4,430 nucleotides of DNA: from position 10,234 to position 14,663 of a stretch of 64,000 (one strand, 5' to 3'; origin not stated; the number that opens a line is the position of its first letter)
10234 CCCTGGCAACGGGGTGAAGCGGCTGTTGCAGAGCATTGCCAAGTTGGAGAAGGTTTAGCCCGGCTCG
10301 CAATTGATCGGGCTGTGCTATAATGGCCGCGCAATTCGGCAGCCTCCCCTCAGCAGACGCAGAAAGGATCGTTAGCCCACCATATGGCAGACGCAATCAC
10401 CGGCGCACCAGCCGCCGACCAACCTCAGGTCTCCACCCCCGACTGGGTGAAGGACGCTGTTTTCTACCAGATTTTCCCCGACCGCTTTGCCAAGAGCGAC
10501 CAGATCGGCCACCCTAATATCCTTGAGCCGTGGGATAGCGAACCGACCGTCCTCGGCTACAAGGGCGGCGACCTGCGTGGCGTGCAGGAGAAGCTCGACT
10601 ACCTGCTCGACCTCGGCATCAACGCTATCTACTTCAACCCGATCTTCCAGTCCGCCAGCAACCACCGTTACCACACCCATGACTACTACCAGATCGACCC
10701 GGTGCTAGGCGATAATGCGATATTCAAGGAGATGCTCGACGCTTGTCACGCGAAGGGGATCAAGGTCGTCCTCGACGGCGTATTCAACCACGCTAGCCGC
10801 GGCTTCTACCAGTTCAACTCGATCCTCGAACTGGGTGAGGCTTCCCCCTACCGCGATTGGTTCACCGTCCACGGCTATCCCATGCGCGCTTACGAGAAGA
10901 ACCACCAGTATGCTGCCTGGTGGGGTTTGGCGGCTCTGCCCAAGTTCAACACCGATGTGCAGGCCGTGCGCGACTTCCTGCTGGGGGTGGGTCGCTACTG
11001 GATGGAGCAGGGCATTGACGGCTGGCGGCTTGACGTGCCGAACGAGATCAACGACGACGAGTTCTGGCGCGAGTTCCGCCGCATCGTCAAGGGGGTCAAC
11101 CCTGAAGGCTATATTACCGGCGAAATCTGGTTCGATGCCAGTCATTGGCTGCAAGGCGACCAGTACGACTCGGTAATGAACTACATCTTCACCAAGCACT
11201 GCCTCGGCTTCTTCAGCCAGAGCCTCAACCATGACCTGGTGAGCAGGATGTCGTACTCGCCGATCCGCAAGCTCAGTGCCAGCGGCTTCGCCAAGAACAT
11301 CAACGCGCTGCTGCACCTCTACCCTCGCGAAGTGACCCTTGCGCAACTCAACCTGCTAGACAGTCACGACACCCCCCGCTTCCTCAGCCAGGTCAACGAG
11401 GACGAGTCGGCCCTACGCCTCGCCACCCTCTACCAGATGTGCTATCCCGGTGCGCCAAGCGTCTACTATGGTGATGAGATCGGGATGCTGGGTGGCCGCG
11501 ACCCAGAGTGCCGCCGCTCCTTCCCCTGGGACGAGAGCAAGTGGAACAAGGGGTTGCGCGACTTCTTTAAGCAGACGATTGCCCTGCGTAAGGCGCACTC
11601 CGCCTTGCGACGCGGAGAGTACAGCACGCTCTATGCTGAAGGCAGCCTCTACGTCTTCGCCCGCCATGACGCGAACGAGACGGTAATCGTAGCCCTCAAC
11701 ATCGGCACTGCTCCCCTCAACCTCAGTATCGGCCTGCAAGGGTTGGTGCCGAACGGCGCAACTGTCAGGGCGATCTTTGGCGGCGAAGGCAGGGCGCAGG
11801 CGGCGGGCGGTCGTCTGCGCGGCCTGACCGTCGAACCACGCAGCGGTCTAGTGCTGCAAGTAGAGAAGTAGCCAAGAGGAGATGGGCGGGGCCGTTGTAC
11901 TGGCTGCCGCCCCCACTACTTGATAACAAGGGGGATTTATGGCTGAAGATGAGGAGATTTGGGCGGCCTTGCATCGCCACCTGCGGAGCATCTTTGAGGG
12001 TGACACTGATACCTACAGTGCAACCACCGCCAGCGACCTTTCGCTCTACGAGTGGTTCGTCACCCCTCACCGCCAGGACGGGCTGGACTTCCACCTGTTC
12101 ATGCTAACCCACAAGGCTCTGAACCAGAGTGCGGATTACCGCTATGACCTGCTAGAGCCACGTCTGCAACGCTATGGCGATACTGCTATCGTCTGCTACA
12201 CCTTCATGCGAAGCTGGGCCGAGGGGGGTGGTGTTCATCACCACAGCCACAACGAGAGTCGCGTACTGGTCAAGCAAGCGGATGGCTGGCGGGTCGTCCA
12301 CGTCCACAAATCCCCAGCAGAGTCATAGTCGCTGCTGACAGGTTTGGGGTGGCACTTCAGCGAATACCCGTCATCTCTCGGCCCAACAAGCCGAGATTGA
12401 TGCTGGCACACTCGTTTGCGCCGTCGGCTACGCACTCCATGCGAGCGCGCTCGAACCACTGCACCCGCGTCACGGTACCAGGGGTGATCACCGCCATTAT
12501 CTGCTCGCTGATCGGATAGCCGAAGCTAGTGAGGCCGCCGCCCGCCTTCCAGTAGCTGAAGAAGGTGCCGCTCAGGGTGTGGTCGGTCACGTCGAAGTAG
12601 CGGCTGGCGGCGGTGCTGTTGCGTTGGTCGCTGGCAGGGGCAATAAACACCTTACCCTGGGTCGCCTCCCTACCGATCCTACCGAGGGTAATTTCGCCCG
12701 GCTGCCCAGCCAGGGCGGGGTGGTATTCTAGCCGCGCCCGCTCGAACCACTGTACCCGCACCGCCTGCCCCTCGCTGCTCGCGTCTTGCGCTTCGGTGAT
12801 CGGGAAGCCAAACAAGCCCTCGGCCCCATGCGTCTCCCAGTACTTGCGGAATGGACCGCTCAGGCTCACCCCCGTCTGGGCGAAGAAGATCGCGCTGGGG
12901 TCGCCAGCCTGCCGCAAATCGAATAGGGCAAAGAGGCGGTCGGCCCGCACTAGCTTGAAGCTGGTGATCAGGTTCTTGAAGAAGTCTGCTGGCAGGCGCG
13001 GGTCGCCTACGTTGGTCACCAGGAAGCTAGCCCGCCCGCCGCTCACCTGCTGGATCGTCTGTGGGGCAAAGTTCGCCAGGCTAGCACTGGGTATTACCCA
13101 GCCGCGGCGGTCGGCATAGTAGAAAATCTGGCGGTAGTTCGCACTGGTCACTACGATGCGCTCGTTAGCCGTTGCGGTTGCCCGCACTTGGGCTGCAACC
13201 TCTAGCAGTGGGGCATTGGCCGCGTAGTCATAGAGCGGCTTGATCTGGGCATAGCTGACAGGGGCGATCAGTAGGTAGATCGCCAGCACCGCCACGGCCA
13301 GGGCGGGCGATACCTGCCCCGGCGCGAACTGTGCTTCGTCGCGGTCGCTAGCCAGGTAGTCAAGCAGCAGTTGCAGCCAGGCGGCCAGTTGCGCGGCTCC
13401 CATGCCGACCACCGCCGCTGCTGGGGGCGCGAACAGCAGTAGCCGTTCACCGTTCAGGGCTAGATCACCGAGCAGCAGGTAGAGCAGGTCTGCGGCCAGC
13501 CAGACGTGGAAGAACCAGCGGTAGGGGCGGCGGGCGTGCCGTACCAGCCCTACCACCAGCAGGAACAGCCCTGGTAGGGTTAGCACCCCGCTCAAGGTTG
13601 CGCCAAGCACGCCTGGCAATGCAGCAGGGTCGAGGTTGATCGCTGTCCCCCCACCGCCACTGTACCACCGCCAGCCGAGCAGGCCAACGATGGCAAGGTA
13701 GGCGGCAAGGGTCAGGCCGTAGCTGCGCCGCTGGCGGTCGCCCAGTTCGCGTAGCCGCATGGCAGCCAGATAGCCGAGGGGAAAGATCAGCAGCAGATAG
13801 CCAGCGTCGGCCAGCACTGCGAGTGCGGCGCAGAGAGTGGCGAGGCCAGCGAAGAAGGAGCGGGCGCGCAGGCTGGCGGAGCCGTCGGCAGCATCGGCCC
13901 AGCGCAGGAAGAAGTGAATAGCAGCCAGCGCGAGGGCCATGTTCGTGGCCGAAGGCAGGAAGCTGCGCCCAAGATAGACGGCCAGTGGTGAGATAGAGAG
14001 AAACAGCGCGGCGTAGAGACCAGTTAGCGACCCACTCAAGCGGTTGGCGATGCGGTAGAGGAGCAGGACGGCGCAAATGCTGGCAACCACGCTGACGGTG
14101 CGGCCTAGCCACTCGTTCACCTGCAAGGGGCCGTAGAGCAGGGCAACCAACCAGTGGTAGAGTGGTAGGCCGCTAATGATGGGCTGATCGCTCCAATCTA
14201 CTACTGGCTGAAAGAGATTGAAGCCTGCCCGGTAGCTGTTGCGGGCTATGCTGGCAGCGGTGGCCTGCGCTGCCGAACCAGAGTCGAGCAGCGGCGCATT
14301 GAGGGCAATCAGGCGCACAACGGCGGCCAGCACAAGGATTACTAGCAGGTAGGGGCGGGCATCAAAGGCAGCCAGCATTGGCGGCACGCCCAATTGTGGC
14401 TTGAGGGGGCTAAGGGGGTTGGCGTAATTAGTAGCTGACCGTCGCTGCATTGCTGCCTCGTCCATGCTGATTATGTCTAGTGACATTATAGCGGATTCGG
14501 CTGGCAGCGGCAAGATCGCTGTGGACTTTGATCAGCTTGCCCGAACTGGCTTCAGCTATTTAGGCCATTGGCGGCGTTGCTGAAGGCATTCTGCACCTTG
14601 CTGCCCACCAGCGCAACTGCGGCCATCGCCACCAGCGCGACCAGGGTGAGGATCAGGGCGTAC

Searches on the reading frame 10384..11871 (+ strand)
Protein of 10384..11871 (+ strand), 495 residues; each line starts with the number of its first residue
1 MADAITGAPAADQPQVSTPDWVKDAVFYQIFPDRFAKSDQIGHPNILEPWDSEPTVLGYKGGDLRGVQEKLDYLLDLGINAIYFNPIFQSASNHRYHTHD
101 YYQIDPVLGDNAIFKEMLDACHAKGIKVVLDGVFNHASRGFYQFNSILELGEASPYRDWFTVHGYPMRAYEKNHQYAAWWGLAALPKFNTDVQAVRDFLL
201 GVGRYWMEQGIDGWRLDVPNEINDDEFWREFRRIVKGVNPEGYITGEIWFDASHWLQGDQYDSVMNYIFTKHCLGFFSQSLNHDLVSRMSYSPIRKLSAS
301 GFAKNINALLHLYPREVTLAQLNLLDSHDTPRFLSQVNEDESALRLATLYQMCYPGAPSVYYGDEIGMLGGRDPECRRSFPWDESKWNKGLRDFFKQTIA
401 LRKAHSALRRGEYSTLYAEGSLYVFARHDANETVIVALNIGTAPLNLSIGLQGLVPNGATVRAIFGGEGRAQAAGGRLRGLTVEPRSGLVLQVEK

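Call 15: search_protein_families(library=pfam, proteins=[window:10384-11871:+], max_evalue=0.001)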
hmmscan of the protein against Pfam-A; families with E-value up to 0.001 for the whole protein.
window:10384-11871:+ (495 aa): 3 families
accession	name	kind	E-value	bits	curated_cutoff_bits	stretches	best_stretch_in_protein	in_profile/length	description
PF00128.31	Alpha-amylase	-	7.5e-70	236.8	22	1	29-390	1-397/446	Alpha amylase, catalytic domain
PF22460.2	Neopullulanase-like_C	-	1.7e-10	41.5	27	1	413-487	1-74/79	Neopullulanase-like, C-terminal domain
PF22026.2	Alpha-amylase_C_2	-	5.4e-06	27.2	27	1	411-450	1-40/78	Alpha-amylase C-terminal domain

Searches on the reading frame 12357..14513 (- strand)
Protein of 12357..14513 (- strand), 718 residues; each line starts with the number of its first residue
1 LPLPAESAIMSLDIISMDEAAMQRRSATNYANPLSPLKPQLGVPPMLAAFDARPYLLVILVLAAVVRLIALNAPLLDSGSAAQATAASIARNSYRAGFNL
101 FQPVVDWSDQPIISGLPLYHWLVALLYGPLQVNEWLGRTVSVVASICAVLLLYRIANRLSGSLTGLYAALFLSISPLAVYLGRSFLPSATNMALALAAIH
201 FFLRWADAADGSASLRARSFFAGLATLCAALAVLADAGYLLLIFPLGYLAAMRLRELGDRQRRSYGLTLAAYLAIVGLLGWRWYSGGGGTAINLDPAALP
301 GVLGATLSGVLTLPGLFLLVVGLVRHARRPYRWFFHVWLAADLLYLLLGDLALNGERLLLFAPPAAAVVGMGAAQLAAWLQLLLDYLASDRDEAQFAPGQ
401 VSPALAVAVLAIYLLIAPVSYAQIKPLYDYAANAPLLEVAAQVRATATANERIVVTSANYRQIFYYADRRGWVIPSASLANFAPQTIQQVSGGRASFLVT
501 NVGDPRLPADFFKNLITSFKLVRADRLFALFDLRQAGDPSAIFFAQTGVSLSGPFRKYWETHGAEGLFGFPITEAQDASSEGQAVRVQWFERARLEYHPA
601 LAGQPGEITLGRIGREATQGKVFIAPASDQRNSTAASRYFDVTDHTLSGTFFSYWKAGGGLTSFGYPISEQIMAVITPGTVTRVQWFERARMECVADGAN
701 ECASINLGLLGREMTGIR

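Call 15: search_protein_families(library=pfam, proteins=[window:12357-14513:-], max_evalue=0.001)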
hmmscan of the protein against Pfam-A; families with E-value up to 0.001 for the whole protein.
window:12357-14513:- (718 aa): 3 families
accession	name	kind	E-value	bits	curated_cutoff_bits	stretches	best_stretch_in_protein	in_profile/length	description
PF13231.12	PMT_2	-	2.2e-11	44.7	26.1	1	117-241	4-127/160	Dolichyl-phosphate-mannose-protein mannosyltransferase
PF09913.15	DUF2142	-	2.4e-05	23.7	30.1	1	135-283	125-262/395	Predicted membrane protein (DUF2142)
PF02366.24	PMT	-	6.3e-05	23.1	22.7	1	119-284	66-233/245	Dolichyl-phosphate-mannose-protein mannosyltransferase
